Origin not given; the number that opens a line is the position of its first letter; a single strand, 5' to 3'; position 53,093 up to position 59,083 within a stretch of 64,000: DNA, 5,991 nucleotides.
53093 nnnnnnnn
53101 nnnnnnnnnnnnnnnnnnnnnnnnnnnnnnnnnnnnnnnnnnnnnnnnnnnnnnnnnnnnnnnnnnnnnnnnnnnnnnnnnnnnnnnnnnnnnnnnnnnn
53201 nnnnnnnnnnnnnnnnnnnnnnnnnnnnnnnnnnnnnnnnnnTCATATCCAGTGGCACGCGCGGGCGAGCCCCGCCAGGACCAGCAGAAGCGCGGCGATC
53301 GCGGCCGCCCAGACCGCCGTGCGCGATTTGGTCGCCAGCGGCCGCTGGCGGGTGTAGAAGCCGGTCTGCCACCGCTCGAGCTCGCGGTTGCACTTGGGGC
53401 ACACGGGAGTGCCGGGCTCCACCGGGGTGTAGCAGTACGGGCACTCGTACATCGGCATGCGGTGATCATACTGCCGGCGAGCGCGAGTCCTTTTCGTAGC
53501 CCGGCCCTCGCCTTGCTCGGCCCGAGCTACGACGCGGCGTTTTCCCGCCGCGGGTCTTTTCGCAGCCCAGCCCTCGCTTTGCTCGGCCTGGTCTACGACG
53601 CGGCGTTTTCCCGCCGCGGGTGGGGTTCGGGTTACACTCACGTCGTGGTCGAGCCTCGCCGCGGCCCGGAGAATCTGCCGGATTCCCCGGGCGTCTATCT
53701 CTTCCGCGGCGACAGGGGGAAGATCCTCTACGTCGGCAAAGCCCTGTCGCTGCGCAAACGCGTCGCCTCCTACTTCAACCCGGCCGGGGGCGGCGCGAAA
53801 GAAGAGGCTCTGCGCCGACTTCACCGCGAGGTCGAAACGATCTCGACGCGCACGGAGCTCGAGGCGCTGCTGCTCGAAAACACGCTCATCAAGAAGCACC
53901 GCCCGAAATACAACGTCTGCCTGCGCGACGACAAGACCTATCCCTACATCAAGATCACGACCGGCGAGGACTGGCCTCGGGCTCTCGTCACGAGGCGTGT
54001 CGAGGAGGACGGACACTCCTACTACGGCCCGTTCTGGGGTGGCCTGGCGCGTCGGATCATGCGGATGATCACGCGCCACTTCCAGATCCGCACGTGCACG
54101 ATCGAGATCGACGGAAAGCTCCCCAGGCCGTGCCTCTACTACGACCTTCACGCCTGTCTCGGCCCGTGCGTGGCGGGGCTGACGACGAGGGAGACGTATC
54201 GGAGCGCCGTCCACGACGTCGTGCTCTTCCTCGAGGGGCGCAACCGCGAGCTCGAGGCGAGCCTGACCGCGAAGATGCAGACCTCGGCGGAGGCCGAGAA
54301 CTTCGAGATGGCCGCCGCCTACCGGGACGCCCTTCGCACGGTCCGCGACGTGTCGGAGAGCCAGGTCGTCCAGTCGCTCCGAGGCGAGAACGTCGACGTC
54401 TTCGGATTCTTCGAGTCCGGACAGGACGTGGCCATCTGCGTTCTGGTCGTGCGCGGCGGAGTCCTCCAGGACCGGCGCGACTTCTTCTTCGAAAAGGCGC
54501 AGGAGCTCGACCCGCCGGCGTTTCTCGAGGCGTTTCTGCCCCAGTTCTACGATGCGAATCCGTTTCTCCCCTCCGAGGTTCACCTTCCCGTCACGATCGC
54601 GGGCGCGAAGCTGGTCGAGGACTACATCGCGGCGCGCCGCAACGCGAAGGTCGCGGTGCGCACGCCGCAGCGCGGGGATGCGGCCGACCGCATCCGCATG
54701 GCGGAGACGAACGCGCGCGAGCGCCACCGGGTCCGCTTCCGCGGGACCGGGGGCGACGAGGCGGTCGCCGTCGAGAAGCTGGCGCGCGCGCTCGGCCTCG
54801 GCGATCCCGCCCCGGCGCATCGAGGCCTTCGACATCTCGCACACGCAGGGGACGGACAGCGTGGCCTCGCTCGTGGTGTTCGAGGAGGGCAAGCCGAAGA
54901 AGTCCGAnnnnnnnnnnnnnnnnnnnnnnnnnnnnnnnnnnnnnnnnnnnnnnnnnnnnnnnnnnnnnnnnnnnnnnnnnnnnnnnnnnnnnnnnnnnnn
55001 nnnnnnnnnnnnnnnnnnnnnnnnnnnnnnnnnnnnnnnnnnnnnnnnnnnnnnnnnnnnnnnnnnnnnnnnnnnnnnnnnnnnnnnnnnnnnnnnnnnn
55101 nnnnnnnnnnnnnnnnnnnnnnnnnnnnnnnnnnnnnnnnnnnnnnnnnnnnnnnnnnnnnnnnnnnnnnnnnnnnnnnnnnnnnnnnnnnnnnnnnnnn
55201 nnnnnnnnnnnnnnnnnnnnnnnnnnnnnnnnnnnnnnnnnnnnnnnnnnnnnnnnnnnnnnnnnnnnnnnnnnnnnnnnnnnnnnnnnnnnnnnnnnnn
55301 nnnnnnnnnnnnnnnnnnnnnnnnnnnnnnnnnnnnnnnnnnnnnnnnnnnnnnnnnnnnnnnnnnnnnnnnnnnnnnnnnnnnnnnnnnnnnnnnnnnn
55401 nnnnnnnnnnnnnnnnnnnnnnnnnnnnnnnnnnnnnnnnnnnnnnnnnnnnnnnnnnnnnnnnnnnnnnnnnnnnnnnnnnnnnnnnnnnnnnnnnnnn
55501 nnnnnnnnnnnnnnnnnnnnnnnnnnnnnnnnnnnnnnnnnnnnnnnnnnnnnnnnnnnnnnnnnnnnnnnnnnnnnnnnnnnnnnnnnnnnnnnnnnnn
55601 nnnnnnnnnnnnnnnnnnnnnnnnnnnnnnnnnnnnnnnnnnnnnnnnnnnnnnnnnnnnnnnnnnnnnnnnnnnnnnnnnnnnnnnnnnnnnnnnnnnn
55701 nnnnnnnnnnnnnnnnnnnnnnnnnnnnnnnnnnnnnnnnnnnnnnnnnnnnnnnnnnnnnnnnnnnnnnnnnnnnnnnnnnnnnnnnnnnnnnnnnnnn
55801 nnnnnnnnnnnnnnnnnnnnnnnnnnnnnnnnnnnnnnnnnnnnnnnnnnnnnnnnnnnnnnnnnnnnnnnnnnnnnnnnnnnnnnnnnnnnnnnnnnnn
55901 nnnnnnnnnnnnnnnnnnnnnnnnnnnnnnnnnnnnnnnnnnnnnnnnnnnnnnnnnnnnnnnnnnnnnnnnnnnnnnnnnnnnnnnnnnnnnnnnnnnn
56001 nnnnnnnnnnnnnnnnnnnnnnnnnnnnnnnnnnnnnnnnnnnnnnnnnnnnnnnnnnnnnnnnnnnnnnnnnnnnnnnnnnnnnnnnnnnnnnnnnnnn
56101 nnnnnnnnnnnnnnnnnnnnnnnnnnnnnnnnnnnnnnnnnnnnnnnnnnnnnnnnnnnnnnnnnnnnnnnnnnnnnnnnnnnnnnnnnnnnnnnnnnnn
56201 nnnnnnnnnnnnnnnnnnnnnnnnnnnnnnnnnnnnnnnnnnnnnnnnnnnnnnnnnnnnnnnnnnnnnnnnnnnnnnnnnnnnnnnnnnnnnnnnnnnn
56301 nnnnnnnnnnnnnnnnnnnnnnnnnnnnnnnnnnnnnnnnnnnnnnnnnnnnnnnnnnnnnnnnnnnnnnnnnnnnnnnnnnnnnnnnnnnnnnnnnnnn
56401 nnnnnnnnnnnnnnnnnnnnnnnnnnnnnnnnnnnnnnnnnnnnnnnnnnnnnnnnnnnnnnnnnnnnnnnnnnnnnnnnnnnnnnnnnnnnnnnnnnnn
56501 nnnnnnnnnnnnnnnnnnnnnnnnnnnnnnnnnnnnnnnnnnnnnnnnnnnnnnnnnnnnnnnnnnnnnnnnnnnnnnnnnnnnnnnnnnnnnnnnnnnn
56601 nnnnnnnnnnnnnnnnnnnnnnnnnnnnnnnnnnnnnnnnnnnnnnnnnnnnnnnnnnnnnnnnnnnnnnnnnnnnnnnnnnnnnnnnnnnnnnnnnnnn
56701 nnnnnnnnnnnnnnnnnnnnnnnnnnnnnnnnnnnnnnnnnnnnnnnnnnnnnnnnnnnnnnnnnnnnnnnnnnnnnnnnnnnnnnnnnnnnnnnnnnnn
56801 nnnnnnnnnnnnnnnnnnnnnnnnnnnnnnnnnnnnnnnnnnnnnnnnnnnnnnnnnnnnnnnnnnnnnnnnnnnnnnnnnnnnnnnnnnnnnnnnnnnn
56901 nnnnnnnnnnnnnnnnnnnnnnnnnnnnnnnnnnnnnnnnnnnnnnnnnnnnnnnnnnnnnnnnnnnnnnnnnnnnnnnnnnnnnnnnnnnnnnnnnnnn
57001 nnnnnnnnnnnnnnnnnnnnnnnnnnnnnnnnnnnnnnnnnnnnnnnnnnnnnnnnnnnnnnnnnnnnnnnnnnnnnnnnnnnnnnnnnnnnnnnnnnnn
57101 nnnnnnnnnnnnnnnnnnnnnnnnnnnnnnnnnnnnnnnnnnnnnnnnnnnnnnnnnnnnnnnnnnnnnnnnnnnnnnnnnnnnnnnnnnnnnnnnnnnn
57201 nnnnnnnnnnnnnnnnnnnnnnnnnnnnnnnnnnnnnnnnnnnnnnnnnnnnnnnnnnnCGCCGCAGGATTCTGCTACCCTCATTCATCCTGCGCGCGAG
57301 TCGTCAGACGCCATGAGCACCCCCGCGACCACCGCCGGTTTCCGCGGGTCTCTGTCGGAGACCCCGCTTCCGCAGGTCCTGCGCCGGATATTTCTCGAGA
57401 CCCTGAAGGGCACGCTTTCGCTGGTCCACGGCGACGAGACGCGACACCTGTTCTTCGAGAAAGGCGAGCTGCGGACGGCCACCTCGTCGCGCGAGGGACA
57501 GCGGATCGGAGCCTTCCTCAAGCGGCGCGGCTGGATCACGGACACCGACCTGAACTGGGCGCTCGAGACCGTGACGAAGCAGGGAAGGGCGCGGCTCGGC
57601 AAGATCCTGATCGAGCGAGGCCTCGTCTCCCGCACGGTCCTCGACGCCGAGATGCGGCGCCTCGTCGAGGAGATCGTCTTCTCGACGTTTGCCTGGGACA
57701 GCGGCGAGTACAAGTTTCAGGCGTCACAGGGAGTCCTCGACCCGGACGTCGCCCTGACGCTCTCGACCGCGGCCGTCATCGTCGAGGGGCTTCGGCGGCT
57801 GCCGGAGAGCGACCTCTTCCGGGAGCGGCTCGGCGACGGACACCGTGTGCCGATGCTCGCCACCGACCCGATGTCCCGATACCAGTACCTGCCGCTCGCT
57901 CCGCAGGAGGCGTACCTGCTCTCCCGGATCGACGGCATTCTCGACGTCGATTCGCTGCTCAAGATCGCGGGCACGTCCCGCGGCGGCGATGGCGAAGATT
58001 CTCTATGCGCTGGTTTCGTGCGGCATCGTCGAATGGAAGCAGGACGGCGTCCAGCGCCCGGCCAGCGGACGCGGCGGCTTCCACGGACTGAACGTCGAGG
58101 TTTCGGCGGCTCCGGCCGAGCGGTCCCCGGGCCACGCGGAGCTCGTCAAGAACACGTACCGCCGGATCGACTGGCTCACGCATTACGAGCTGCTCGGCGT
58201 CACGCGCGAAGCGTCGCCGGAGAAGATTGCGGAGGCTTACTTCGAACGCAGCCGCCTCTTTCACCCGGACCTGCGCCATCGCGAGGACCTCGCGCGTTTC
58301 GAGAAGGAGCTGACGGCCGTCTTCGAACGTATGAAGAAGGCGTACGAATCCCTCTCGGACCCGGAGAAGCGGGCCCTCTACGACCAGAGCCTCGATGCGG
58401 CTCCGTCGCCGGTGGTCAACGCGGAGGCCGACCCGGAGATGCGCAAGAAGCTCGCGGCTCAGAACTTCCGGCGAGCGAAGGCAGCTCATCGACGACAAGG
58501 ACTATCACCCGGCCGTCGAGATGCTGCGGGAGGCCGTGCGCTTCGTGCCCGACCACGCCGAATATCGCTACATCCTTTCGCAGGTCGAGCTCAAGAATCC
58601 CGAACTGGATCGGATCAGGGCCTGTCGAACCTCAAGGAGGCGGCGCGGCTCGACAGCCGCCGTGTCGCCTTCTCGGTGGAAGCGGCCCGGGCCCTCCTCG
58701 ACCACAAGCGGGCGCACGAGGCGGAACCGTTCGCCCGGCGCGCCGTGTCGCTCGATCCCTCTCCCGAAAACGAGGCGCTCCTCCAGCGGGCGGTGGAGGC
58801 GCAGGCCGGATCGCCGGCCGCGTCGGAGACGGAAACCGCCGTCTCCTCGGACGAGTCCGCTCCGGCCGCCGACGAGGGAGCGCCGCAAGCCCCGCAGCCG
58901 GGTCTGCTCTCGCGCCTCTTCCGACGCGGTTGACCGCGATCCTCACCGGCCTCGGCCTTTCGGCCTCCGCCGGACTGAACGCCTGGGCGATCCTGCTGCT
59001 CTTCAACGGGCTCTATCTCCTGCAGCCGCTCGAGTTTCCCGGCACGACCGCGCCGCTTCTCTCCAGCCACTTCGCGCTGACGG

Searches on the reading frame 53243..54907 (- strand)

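Call 77: search_protein_families(library=pfam, proteins=[window:53243-54907:-], max_evalue=0.001)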
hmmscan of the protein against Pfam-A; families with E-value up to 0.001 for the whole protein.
window:53243-54907:- (554 aa): 1 family
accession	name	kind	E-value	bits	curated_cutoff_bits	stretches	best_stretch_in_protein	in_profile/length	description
PF13248.11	Zn_ribbon_3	-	0.00093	19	27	0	485-506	1-22/26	zinc-ribbon domain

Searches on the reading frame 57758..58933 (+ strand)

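Call 77: search_protein_families(library=pfam, proteins=[window:57758-58933:+], max_evalue=0.001)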
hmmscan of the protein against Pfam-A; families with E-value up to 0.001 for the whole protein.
window:57758-58933:+ (391 aa): 1 family
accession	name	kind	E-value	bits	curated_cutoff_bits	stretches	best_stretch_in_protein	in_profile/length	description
PF00226.36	DnaJ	-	9.7e-16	58.1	27.8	1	141-209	1-63/63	DnaJ domain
